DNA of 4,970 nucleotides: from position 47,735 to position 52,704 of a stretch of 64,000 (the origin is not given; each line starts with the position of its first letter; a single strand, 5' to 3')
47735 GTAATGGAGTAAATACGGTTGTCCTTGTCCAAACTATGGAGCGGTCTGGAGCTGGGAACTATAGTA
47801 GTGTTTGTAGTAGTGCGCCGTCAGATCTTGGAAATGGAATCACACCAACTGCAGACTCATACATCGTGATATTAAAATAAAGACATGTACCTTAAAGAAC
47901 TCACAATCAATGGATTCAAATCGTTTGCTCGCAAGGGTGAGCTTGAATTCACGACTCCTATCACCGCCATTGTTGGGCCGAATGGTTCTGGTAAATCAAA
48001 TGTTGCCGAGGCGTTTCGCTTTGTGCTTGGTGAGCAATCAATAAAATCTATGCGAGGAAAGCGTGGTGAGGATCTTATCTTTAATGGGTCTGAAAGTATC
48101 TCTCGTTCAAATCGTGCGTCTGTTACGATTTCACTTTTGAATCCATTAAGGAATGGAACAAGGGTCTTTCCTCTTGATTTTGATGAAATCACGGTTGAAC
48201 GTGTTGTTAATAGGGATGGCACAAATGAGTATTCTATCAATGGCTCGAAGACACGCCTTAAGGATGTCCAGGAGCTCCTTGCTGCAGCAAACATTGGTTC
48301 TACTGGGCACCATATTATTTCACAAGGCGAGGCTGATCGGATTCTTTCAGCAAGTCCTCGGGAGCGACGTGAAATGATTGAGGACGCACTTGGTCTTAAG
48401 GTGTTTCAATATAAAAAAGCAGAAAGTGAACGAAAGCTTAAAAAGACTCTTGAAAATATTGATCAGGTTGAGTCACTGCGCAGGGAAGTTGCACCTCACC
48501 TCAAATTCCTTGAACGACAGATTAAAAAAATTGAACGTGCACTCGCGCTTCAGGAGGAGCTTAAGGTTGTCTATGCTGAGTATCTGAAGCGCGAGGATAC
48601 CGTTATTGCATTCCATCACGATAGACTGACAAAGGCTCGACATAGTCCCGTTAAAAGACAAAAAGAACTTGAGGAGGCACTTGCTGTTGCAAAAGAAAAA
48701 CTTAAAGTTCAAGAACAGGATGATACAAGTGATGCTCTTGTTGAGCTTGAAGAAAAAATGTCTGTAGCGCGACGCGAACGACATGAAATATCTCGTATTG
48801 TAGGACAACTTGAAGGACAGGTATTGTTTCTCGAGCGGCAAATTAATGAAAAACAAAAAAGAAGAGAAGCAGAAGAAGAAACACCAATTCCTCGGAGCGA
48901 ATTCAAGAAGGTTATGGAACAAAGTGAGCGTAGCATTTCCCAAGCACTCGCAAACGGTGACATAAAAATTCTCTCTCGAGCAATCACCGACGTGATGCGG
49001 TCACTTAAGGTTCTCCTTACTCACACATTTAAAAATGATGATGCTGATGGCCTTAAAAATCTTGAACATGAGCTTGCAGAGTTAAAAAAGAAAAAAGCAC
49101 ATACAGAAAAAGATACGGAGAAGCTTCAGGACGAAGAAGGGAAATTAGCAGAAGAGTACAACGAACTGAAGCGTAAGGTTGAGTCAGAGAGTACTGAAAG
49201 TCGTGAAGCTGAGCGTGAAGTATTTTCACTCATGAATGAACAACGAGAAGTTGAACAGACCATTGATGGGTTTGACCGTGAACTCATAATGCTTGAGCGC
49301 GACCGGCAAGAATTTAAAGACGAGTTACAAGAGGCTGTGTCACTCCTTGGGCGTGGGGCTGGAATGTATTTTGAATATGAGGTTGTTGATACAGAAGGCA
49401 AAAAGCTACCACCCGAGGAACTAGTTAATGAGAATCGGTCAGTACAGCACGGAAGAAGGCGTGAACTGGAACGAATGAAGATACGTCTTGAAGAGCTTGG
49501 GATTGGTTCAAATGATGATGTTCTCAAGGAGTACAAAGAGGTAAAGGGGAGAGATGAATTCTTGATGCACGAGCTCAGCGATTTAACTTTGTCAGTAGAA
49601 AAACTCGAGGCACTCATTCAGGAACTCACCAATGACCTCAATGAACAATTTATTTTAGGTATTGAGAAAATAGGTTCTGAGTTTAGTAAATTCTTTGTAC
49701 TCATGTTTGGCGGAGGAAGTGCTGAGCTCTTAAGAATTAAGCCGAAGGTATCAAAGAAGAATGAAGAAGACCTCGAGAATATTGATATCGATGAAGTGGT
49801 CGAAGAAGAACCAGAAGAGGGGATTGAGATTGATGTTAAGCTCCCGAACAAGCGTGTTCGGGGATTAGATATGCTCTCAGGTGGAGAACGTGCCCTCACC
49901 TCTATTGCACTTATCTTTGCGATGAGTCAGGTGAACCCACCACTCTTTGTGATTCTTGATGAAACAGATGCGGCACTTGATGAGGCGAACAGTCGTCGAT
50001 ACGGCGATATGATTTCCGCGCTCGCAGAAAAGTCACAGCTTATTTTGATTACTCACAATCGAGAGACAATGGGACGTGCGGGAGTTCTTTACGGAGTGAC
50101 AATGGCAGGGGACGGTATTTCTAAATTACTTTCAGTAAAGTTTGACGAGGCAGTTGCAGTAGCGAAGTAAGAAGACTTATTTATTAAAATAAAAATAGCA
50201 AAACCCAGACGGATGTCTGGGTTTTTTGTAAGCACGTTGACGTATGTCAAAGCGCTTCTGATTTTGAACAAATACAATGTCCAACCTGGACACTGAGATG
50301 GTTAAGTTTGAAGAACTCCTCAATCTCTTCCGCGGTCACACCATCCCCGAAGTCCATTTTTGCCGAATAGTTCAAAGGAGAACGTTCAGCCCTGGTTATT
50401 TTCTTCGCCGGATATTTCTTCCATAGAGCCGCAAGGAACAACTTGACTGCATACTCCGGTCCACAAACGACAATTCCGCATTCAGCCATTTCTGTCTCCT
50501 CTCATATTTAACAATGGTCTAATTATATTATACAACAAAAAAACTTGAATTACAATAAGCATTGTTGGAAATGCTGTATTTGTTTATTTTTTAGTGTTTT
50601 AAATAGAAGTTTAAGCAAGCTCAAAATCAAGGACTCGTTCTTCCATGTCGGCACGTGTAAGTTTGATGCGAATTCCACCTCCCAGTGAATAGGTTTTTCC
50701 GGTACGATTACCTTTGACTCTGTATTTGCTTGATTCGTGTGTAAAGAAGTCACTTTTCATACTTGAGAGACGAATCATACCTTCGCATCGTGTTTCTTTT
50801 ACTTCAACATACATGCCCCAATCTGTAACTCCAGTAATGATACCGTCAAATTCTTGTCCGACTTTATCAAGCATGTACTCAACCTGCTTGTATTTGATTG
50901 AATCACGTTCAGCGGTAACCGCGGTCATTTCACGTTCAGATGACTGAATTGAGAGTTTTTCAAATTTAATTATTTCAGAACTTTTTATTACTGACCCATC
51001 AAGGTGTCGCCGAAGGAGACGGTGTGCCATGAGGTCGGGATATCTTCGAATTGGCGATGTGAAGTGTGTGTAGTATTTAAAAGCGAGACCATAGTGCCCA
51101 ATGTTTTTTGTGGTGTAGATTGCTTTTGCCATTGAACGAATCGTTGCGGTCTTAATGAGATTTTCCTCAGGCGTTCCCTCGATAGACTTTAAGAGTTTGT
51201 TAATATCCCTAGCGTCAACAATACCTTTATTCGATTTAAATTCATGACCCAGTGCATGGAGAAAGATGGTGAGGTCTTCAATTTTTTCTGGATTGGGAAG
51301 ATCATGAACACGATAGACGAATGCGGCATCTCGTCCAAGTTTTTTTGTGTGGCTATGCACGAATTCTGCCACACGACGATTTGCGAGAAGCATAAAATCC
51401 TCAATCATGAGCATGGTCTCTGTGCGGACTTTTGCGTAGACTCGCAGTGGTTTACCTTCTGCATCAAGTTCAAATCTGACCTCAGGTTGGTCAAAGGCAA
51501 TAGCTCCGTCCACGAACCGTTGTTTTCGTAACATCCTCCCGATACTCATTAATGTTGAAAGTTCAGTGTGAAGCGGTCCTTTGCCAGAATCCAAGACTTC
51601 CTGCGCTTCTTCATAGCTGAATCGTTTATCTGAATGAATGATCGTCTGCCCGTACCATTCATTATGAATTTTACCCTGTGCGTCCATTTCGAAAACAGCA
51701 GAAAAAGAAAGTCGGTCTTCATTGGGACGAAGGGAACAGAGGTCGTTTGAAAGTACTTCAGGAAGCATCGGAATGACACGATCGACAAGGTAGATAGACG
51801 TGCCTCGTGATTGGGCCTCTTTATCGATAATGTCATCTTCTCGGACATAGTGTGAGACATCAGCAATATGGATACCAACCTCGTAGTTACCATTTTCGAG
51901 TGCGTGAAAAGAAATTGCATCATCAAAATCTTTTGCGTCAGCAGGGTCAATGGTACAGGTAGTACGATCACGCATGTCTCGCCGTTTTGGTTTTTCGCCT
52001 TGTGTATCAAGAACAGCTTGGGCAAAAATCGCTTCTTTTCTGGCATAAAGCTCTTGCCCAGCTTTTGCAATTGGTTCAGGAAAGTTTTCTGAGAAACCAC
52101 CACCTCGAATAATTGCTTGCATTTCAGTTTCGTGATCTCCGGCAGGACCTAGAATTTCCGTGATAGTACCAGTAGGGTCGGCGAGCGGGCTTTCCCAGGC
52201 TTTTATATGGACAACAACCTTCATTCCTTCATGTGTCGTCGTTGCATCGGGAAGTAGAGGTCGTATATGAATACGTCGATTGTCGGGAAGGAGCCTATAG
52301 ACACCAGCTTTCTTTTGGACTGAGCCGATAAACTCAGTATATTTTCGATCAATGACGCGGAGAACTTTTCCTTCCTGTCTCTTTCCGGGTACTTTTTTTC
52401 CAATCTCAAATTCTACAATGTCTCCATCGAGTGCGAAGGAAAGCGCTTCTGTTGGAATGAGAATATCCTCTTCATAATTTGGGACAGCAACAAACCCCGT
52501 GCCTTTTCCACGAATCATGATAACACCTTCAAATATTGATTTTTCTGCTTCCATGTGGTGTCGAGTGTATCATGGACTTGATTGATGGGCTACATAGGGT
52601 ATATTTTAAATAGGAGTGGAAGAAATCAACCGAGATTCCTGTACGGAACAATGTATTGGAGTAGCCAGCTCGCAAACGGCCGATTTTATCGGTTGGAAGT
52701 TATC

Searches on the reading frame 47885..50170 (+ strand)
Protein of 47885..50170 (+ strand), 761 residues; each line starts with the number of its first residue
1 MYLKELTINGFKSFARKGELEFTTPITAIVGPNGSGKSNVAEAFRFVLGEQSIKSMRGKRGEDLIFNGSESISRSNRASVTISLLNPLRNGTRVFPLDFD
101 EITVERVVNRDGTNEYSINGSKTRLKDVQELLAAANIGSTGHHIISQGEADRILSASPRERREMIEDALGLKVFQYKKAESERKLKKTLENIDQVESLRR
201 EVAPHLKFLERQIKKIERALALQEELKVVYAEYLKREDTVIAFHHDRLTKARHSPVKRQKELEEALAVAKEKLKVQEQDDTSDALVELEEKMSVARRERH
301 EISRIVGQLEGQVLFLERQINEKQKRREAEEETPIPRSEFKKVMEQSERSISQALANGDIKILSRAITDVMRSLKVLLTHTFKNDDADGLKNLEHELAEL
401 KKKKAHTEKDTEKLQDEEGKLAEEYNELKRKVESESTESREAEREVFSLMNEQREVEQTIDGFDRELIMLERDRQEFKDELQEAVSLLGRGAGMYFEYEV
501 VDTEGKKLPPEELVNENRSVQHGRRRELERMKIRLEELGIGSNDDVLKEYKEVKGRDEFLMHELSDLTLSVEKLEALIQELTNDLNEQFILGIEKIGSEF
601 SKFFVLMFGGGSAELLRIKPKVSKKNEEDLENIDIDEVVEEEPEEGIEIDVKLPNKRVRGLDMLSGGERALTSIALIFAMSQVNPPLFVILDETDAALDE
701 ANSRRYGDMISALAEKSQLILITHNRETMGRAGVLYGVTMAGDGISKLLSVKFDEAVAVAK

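Call 105: search_protein_families(library=pfam, proteins=[window:47885-50170:+], max_evalue=0.00001)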
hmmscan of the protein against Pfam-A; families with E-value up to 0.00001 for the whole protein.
window:47885-50170:+ (761 aa): 4 families
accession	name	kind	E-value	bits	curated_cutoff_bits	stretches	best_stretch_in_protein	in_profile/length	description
PF02463.25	SMC_N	-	4.1e-62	209.9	40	1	2-746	1-219/220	RecF/RecN/SMC N terminal domain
PF13476.12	AAA_23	-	8.5e-12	46.6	27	1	5-225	1-175/201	AAA domain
PF13304.12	AAA_21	-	5e-09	37.1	27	1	26-63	1-57/304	AAA domain, putative AbiEii toxin, Type IV TA system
PF13175.12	AAA_15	-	2.3e-07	31.2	32.1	1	1-423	1-266/374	AAA ATPase domain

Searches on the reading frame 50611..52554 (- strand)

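Call 105: search_protein_families(library=pfam, proteins=[window:50611-52554:-], max_evalue=0.00001)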
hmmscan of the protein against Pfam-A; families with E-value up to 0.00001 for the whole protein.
window:50611-52554:- (647 aa): 5 families
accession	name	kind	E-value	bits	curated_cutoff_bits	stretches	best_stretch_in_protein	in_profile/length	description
PF00773.25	RNB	-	1.2e-108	363.7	29.3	1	191-519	1-325/326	RNB domain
PF17876.7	CSD2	-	7.4e-19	68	26.2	1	89-159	3-74/74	Cold shock domain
PF08206.17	OB_RNB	-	2.8e-08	33.8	24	1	10-67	1-58/58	Ribonuclease B OB domain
PF17849.7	OB_Dis3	-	1.8e-07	31.6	22.8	1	104-149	28-73/77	Dis3-like cold-shock domain 2 (CSD2)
PF00575.29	S1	-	7.2e-07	29.9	22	1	563-643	2-70/74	S1 RNA binding domain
